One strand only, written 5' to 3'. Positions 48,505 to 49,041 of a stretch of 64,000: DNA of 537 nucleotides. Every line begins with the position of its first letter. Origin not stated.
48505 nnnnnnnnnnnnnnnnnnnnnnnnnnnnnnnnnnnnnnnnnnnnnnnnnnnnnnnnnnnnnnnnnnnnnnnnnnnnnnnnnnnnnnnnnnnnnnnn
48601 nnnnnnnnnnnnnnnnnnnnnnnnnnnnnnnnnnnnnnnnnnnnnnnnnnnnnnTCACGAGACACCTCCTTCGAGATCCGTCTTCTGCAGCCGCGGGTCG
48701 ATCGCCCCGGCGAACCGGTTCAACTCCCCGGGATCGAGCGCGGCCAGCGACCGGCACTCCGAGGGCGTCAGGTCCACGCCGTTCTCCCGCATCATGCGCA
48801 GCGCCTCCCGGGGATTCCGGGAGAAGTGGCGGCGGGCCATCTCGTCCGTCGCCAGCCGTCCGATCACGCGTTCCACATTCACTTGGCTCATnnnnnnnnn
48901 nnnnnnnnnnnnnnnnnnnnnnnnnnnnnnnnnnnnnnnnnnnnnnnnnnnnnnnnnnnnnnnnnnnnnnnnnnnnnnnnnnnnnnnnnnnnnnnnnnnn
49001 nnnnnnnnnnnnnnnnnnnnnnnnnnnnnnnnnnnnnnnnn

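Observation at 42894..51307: A sigma54/GAF-activator module appears to drive a leader-peptide-like small gene translationally fused to a TolC-MFP-RND efflux operon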

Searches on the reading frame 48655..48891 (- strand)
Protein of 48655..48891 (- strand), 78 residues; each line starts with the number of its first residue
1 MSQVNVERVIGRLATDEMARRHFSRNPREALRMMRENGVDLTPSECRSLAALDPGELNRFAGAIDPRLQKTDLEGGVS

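Call 6: search_protein_families(library=ncbifam, proteins=[window:48655-48891:-], max_evalue=1)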
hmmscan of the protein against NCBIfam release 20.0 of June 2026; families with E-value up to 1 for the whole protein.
window:48655-48891:- (78 aa): 4 families
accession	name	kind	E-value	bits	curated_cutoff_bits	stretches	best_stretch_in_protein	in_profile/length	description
NF038399.1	NH_RiPP_Os17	domain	2.1e-16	59.8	40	1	5-69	2-63/63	Os1348 family NHLP clan protein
TIGR04509.1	mod_pep_NH_fam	subfamily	0.00013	21.9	34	1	2-36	3-37/87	NHLP-related RiPP peptide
NF038175.1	IniB_NTERM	domain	0.087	12.8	40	1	13-51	9-45/49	IniB N-terminal domain-containing protein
TIGR03793.1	leader_NHLP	domain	0.2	11.5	50.9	1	7-41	7-38/77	NHLP leader peptide family RiPP precursor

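Call 7: search_protein_families(library=pfam, proteins=[window:48655-48891:-], max_evalue=1)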
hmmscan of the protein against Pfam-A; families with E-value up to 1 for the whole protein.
window:48655-48891:- (78 aa): 2 families
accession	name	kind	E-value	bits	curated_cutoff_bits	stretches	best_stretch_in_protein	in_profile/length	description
PF14407.11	Frankia_peptide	-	2e-08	34.8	48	1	6-70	2-63/63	Ribosomally synthesized peptide prototyped by Frankia Franean1_4349.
PF18795.7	HSM3_N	-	0.064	13.2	24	1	5-38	145-178/237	DNA mismatch repair protein HSM3, N terminal domain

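Call 9: find_homologous_proteins(query=window:48658-48891:-, max_evalue=0.001)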
Query seq(78 aa) (78 aa): 58 proteins with E <= 0.001 among 58 candidates.
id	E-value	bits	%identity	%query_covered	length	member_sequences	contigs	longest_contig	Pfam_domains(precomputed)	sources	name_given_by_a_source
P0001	1.9e-43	163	100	100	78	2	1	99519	PF14407.12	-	-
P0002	8.8e-25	104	71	97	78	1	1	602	PF14407.12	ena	-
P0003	7.8e-23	98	69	100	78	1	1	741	PF14407.12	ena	-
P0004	4.5e-22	95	68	100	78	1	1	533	-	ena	-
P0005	1.4e-20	90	66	97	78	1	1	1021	-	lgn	-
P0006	3.0e-20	89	64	96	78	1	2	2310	PF14407.12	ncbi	-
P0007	7.0e-20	88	66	97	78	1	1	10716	-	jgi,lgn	jgi:hypothetical protein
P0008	1.1e-19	88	63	100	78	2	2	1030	-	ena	-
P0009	1.9e-19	87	64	97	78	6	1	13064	-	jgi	jgi:hypothetical protein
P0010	2.3e-19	87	63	97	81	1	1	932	-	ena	-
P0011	4.1e-19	86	63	100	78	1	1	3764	PF14407.12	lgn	-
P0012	4.9e-19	86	63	94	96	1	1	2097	PF14407.12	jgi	jgi:hypothetical protein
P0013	5.7e-19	85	64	97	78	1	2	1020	-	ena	-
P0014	5.7e-19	85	64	97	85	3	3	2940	-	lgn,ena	-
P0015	8.6e-19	85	59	96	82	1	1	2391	PF14407.12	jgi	jgi:hypothetical protein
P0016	1.4e-18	84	64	96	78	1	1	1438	PF14407.12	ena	-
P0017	2.2e-18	84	61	97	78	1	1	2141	PF14407.12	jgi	jgi:hypothetical protein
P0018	2.8e-18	83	61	97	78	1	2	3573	PF14407.12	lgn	-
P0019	2.8e-18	83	61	97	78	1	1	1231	PF14407.12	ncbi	-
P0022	9.1e-18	82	63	97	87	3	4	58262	PF14407.12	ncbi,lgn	-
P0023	1.0e-17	81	61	99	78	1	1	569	PF14407.12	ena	-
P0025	2.3e-17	80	61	97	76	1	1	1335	PF14407.12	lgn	-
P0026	2.4e-17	80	59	100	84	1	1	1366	PF14407.12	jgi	jgi:hypothetical protein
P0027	2.5e-17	80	61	96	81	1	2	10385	PF14407.12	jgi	jgi:hypothetical protein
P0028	2.8e-17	80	61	99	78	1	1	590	PF14407.12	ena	-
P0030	3.3e-17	80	58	99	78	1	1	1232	PF14407.12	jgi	jgi:Ribosomally synthesized peptide prototyped by Frankia Franean1_4349.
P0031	4.6e-17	79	60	99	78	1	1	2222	PF14407.12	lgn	-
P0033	2.1e-16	77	57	99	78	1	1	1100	PF14407.12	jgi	jgi:hypothetical protein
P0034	3.0e-16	77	58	99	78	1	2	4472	PF14407.12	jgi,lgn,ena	-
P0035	3.8e-16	76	56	90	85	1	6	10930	PF14407.12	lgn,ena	-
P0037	6.0e-16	76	58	97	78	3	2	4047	PF14407.12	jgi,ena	-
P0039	8.8e-16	75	56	99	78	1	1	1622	PF14407.12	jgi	jgi:hypothetical protein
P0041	1.3e-15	75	57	96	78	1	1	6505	PF14407.12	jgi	jgi:hypothetical protein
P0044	8.2e-15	72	55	99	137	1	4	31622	PF14407.12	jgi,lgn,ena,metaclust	metaclust:\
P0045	8.3e-15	72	55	100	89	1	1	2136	PF14407.12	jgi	jgi:hypothetical protein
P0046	2.6e-14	71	50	97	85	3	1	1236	PF14407.12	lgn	-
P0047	2.8e-14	70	60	94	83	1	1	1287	PF14407.12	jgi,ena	-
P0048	5.4e-14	70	59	94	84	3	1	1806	PF14407.12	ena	-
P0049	1.0e-13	69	52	94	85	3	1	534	PF14407.12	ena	-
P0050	1.2e-13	69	57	96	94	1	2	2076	PF14407.12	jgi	jgi:hypothetical protein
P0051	2.3e-13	68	57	95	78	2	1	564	PF14407.12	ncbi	-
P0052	3.4e-13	67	56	94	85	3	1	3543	PF14407.12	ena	-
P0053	3.4e-13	67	55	94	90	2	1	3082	PF14407.12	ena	-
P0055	3.9e-12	64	53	94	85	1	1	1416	PF14407.12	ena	-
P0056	4.4e-12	64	53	90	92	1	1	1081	PF14407.12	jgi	jgi:putative modified peptide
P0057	1.2e-9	56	51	94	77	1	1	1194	PF14407.12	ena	-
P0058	1.2e-8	53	48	96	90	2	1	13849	-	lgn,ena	-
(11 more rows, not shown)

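Call 10: find_encoding_contigs(protein=P0022, flank=10000, max_places=3)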
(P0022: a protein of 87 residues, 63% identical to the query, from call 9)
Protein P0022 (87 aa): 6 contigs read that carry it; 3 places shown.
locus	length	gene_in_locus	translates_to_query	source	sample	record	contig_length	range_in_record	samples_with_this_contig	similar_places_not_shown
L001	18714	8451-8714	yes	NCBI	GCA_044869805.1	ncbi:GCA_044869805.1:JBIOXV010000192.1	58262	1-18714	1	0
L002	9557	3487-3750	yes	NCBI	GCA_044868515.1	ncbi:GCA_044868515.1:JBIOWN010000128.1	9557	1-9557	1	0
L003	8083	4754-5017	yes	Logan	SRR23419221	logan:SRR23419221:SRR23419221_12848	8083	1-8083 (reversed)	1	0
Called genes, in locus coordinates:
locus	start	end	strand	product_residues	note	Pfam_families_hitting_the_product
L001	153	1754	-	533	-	PF00884:Sulfatase, PF16347:SGSH_C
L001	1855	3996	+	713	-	PF13185:GAF_2 (faint), PF01590:GAF (weak), PF00158:Sigma54_activat, PF14532:Sigma54_activ_2, PF07728:AAA_5, PF25601:AAA_lid_14, PF02954:HTH_8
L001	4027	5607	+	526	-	PF16927:HisKA_7TM, PF00989:PAS (weak), PF08448:PAS_4 (faint), PF00990:GGDEF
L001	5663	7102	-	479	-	PF00144:Beta-lactamase, PF11954:DUF3471 (weak)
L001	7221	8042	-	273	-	-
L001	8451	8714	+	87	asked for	PF14407:Frankia_peptide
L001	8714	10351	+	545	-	PF02321:OEP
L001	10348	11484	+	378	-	PF25917:BSH_RND, PF25973:BSH_CzcB, PF25944:Beta-barrel_RND, PF25954:Beta-barrel_RND_2, PF25975:CzcB_C (faint), PF25967:RND-MFP_C (weak)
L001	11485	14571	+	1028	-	PF00873:ACR_tran, PF03176:MMPL (weak)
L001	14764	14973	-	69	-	-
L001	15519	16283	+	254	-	PF13371:TPR_9 (faint), PF00515:TPR_1 (faint), PF07719:TPR_2 (faint), PF13428:TPR_14 (faint), PF13432:TPR_16 (weak), PF14559:TPR_19 (weak), PF13414:TPR_11 (weak), PF13432:TPR_16 (weak), +2 more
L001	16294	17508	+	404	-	PF00656:Peptidase_C14, PF01650:Peptidase_C13 (faint)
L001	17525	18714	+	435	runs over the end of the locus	-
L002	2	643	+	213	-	?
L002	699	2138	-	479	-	PF00144:Beta-lactamase, PF11954:DUF3471 (weak)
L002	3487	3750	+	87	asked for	PF14407:Frankia_peptide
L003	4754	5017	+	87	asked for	PF14407:Frankia_peptide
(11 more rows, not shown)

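Call 11: find_encoding_contigs(protein=P0044, flank=10000, max_places=3)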
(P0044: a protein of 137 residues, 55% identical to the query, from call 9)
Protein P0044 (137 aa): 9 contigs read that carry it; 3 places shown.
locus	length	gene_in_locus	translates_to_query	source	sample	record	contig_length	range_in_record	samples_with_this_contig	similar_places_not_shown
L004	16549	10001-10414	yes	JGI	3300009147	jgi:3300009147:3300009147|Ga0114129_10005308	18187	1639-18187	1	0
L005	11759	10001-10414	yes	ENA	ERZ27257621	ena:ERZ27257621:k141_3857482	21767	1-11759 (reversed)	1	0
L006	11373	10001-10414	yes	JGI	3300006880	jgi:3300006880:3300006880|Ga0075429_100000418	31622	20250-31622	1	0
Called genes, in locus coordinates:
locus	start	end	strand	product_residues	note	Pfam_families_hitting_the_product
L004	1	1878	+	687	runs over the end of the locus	PF01590:GAF (faint), PF13185:GAF_2 (faint), PF00158:Sigma54_activat, PF14532:Sigma54_activ_2, PF07728:AAA_5, PF25601:AAA_lid_14, PF02954:HTH_8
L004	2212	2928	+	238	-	-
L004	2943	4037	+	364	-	-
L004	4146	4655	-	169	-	PF05163:DinB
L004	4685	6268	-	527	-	-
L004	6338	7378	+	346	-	PF12796:Ank_2 (weak), PF24521:Ank_KRIT1, PF12796:Ank_2, PF13637:Ank_4, PF13857:Ank_5, PF00023:Ank, PF13606:Ank_3 (weak), PF13637:Ank_4 (weak)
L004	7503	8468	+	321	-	PF08220:HTH_DeoR (weak), PF08279:HTH_11, PF13280:WYL, PF25583:WCX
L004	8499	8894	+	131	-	-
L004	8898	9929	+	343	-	PF06224:AlkZ-like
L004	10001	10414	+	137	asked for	PF14407:Frankia_peptide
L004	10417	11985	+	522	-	PF02321:OEP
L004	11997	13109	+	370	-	PF25917:BSH_RND (weak), PF25973:BSH_CzcB, PF25876:HH_MFP_RND, PF25944:Beta-barrel_RND (weak), PF25954:Beta-barrel_RND_2, PF25989:YknX_C (faint)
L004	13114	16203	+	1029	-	PF00873:ACR_tran, PF02355:SecD_SecF_C (faint)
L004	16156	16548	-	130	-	?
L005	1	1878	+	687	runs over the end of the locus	PF01590:GAF (faint), PF13185:GAF_2 (faint), PF00158:Sigma54_activat, PF14532:Sigma54_activ_2, PF07728:AAA_5, PF25601:AAA_lid_14, PF02954:HTH_8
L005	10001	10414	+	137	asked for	PF14407:Frankia_peptide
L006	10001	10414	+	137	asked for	PF14407:Frankia_peptide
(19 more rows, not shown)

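Call 12: find_encoding_contigs(protein=P0058, flank=10000, max_places=2)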
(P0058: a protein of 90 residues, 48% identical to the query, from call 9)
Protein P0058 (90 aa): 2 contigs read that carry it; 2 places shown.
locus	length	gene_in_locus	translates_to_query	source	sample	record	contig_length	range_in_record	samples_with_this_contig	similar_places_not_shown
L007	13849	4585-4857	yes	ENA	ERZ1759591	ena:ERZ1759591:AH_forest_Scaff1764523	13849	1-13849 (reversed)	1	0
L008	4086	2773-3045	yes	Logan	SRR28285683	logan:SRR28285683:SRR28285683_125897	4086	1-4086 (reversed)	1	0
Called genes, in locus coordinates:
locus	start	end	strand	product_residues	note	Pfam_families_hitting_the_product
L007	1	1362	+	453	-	?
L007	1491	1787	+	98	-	-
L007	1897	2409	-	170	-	-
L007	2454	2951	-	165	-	-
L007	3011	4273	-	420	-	-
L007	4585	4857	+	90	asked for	-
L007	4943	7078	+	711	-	PF13492:GAF_3 (weak), PF01590:GAF, PF13185:GAF_2, PF00158:Sigma54_activat, PF14532:Sigma54_activ_2, PF07728:AAA_5, PF25601:AAA_lid_14, PF02954:HTH_8, +2 more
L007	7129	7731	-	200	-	PF04264:YceI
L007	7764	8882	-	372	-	-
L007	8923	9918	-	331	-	PF07610:DUF1573 (faint), PF15780:ASH (faint), PF22066:Cep192_D8 (faint), PF22073:Cep192_D4 (faint), PF22544:HYDIN_VesB_CFA65-like_Ig, PF12371:TMEM131_like_N (faint), PF24507:Ig_CFAP65_4th (faint), PF22544:HYDIN_VesB_CFA65-like_Ig, +1 more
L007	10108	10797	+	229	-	PF04542:Sigma70_r2, PF08281:Sigma70_r4_2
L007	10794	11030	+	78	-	PF13490:zf-HC2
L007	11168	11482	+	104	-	PF05957:DUF883, PF19029:DUF883_C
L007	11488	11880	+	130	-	PF07332:Phage_holin_3_6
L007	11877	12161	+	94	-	PF13997:YqjK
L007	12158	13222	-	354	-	PF01070:FMN_dh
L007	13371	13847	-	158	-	?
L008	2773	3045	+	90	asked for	-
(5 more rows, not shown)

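Call 15: find_related_loci(query=A1, collection=genome_contigs, flank=10000)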
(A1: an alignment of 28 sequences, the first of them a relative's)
Query A1 (78 aa) in genome_contigs; peptide patterns used: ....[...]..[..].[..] (x = any residue, [..] = any of these).
49 stretches matched a pattern; 36 encode a relative of the query (tblastn E <= 1e-3); 36 distinct loci.
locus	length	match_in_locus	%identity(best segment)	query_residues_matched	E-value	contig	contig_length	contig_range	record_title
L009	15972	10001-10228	72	1-76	1e-30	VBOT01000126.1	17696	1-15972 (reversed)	MAG: Candidatus Eisenbacteria bacterium isolate WS_3 14_1009_16_30cm_scaffold_5105, whole genome shotgun sequence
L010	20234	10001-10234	63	1-78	3e-25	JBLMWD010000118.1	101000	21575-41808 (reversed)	MAG: Bacteroidota bacterium isolate MAG293 PRJNA960887_bin15_renamed_117, whole genome shotgun sequence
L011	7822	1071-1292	64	1-74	2e-24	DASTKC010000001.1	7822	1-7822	MAG TPA_asm: Candidatus Eisenbacteria bacterium isolate SMAG_U1922 k141_710355, whole genome shotgun sequence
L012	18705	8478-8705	63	1-76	4e-24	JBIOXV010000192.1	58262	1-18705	MAG: Thermoanaerobaculia bacterium isolate MAG047 k127_6252697, whole genome shotgun sequence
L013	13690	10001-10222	65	1-74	9e-24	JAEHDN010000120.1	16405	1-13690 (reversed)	MAG: Candidatus Eisenbacteria bacterium isolate EFPC_51 k127_5982647, whole genome shotgun sequence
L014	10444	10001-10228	57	1-76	1e-23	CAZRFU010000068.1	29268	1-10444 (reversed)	MAG TPA_asm: uncultured Thermoanaerobaculia bacterium isolate binchicken_co179_2 genome assembly, contig: NODE_3736_leng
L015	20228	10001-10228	55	1-76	6e-23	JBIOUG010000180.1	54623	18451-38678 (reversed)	MAG: Thermoanaerobaculia bacterium isolate MAG140 k127_743371, whole genome shotgun sequence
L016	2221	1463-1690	59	1-76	2e-22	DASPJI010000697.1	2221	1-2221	MAG TPA_asm: Thermoanaerobaculia bacterium isolate SMAG_U12005 k141_391780, whole genome shotgun sequence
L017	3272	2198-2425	58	1-76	3e-22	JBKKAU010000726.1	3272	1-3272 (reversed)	MAG: Thermoanaerobaculia bacterium isolate swi_bin.312 S1Ck127_17248164_flag_1_multi_8.0000_len_3272, whole genome shotg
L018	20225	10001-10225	56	1-75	2e-21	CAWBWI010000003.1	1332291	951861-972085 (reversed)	MAG: Candidatus Eisenbacteria bacterium isolate MFD09730.bin.2.41 genome assembly, contig: contig_1763, whole genome sho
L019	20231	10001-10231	49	1-77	3e-21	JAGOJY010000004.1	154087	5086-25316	MAG: Acidobacteria bacterium isolate Go_SlDig_bin_260 Go_SlDig_167_length_154087_cov_11.324156, whole genome shotgun seq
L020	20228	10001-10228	51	1-76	4e-21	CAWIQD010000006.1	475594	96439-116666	MAG: uncultured Acidobacteriota bacterium isolate MFD01721.bin.1.17 genome assembly, contig: contig_14876, whole genome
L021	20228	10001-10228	51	1-76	4e-21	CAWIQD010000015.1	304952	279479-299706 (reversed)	MAG: uncultured Acidobacteriota bacterium isolate MFD01721.bin.1.17 genome assembly, contig: contig_41925, whole genome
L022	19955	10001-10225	55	1-75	1e-20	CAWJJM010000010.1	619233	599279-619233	MAG: uncultured Acidobacteriota bacterium isolate MFD05684.bin.2.274 genome assembly, contig: contig_77181, whole genome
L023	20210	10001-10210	60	1-70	2e-20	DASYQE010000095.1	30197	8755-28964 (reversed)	MAG TPA_asm: Candidatus Polarisedimenticolia bacterium isolate SMAG_U4477 k141_2616391, whole genome shotgun sequence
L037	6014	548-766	55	1-73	5e-17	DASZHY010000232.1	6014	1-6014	MAG TPA_asm: Thermoanaerobaculia bacterium isolate SMAG_U6588 k141_226566, whole genome shotgun sequence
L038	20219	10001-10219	52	1-73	1e-16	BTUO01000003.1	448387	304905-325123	MAG: Acidobacteriota bacterium AMX-MBFR-36 DNA, sequence03, whole genome shotgun sequence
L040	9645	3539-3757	48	1-73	2e-15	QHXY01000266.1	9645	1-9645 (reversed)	MAG: Acidobacteria bacterium isolate gp22 AA3 14_0903_13_30cm_scaffold_4099685_curated, whole genome shotgun sequence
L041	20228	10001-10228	50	1-76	9e-15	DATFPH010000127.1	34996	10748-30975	MAG TPA_asm: Thermoanaerobaculia bacterium isolate SMAG_U9298 k141_1143432, whole genome shotgun sequence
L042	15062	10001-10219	44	1-73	1e-11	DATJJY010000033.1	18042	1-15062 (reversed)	MAG TPA_asm: Gemmatimonadales bacterium isolate SMAG_U15578 k141_11335369, whole genome shotgun sequence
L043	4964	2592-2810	44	1-73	2e-11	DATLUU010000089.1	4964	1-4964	MAG TPA_asm: Verrucomicrobiia bacterium isolate SMAG_U13174 k141_737389, whole genome shotgun sequence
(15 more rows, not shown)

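Call 22: search_solved_structures(query=A1, max_evalue=10, show_alignments=3)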
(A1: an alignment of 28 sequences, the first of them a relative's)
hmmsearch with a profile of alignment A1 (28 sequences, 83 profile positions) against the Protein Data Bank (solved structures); distinct sequences matched with E-value up to 10: 37.
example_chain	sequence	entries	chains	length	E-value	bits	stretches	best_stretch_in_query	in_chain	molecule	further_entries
6lk7_A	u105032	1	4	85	0.0005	23.1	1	2-68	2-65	Nitrile hydratase, alpha chain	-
1v29_A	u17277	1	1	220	0.2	14.8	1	11-44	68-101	nitrile hydratase a chain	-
2dpp_A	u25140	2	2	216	0.25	14.5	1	11-44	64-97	Nitrile hydratase alpha subunit | Nitrile hydratase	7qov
7qoy_A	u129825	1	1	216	0.25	14.5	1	11-44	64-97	Nitrile hydratase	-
7qou_A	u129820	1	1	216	0.25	14.5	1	11-44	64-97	Nitrile hydratase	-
3hht_A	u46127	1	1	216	0.25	14.5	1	11-44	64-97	Nitrile hydratase alpha subunit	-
7qom_A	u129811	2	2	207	0.26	14.4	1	11-44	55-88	Nitrile hydratase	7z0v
3pwa_A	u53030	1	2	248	0.32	14.1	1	19-69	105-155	Triosephosphate isomerase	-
7qop_A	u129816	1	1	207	0.33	14.1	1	11-44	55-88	Nitrile hydratase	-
7toq_AL29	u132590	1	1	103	0.43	13.7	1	26-74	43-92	eL29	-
3pvf_A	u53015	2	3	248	0.45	13.7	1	19-69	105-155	Triosephosphate isomerase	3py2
7qlq_AAA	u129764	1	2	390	0.51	13.5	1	10-28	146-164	Lactaldehyde reductase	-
7qls_AAA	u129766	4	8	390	0.54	13.4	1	10-28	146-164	Lactaldehyde reductase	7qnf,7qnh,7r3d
3psw_A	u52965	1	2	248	0.58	13.3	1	19-69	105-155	Triosephosphate isomerase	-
5brb_A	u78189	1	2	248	0.58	13.3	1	19-69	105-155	Triosephosphate isomerase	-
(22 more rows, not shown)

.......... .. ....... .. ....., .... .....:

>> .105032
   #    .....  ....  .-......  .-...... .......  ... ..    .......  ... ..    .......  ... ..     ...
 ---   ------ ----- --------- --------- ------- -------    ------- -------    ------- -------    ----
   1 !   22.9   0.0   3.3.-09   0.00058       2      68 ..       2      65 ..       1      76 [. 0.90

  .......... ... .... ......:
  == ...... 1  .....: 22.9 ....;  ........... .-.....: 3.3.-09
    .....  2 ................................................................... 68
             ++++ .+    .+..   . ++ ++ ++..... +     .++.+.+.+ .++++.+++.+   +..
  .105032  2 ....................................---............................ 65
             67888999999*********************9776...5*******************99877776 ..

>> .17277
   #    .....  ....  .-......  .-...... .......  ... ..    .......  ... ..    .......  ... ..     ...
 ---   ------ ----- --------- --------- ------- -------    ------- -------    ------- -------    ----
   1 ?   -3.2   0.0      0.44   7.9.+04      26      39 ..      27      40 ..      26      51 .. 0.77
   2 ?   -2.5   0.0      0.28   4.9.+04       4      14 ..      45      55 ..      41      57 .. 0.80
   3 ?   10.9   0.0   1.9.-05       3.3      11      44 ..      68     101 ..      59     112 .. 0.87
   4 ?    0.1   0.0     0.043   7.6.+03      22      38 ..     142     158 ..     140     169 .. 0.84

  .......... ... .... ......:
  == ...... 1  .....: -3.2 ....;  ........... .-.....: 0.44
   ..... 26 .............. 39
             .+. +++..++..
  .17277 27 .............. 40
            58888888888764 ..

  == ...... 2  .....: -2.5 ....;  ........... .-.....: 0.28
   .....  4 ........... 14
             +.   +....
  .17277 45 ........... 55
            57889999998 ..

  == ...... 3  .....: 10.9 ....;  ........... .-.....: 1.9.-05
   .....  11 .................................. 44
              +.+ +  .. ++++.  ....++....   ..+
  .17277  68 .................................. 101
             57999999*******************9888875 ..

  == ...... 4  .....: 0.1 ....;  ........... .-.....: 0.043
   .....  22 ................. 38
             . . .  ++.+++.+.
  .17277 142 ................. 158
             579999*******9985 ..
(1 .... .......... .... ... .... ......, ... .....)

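Call 30: search_protein_families(library=pfam, proteins=[L038:10596-12680:+, L038:12451-13575:+, L038:13609-14751:+, L038:14748-15467:+, L041:10283-11299:+, L041:11296-12252:+, L041:11637-13691:+, L041:13688-14680:+, L037:972-2096:+, L037:2086-4578:+], max_evalue=0.0001)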
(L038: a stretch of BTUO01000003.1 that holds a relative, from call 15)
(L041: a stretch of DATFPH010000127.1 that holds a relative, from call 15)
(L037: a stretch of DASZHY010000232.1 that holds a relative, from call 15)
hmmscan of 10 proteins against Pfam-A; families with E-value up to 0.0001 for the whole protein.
L038:10596-12680:+ (694 aa): 0 families

L038:12451-13575:+ (374 aa): 0 families

L038:13609-14751:+ (380 aa): 0 families

L038:14748-15467:+ (239 aa): 0 families

L041:10283-11299:+ (338 aa): 3 families
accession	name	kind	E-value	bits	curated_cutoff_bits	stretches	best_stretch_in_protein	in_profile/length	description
PF16576.10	HlyD_D23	-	6.7e-20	71.7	30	1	40-317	16-213/214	Barrel-sandwich domain of CusB or HlyD membrane-fusion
PF13437.12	HlyD_3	-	3.4e-19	70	22.2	1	205-315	1-106/106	HlyD family secretion protein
PF13533.13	Biotin_lipoyl_2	-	1.1e-05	25.6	29.8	0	44-75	1-32/32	Biotin-lipoyl like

L041:11296-12252:+ (318 aa): 3 families
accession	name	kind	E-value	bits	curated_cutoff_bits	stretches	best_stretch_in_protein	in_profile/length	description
PF00005.33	ABC_tran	-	7e-29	101.6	25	1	26-167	2-137/137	ABC transporter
PF13304.12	AAA_21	-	6.5e-10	40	27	1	135-195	234-297/304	AAA domain, putative AbiEii toxin, Type IV TA system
PF13732.12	DrrA1-3_C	-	3.2e-06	28.2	27.4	1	223-309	5-79/81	ATP-binding protein DrrA1-3-like, C-terminal domain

L041:11637-13691:+ (684 aa): 1 family
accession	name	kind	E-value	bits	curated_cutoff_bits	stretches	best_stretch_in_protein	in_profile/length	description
PF02321.23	OEP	-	2.1e-62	210.7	22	2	496-683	2-187/187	Outer membrane efflux protein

L041:13688-14680:+ (330 aa): 3 families
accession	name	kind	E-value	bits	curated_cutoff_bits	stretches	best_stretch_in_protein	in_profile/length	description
PF00005.33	ABC_tran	-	3.9e-33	115.4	25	1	32-174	2-136/137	ABC transporter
PF13304.12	AAA_21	-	3.6e-12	47.4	27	1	153-204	243-298/304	AAA domain, putative AbiEii toxin, Type IV TA system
PF13732.12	DrrA1-3_C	-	6e-07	30.5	27.4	1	227-313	1-79/81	ATP-binding protein DrrA1-3-like, C-terminal domain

L037:972-2096:+ (374 aa): 4 families
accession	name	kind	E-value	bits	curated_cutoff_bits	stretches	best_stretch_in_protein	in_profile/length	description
PF16576.10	HlyD_D23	-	2.2e-21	76.6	30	1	51-334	7-213/214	Barrel-sandwich domain of CusB or HlyD membrane-fusion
PF13437.12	HlyD_3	-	7.5e-20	72.1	22.2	1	222-332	1-106/106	HlyD family secretion protein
PF00364.28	Biotin_lipoyl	-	1.4e-05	25.3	22.1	0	71-92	16-37/73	Biotin-requiring enzyme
PF13533.13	Biotin_lipoyl_2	-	1.5e-05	25.1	29.8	1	63-92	3-32/32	Biotin-lipoyl like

L037:2086-4578:+ (830 aa): 1 family
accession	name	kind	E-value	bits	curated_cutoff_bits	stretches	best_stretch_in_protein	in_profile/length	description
PF02321.23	OEP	-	2e-52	178.2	22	2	642-829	2-187/187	Outer membrane efflux protein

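Call 37: predict_structure(alignment_id=A1)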
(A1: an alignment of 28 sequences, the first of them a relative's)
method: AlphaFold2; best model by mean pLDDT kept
length: 78 residues; sequences in the alignment: 28
mean_pLDDT: 89.1   pTM: 0.77
mean pLDDT of the five models: 89.1, 87.8, 87.0, 86.8, 84.5
residues with pLDDT >= 90: 61; 70-90: 9; 50-70: 4; < 50: 4
segments of 3 or more residues with pLDDT < 50: 75-78
pLDDT, mean of each block of 10 residues (from residue 1): 89 94 97 94 96 95 89 52
secondary structure, 60 per line:
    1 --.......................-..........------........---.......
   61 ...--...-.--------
elements in order: H3-15 H17-25 H27-36 H43-50 H54-63
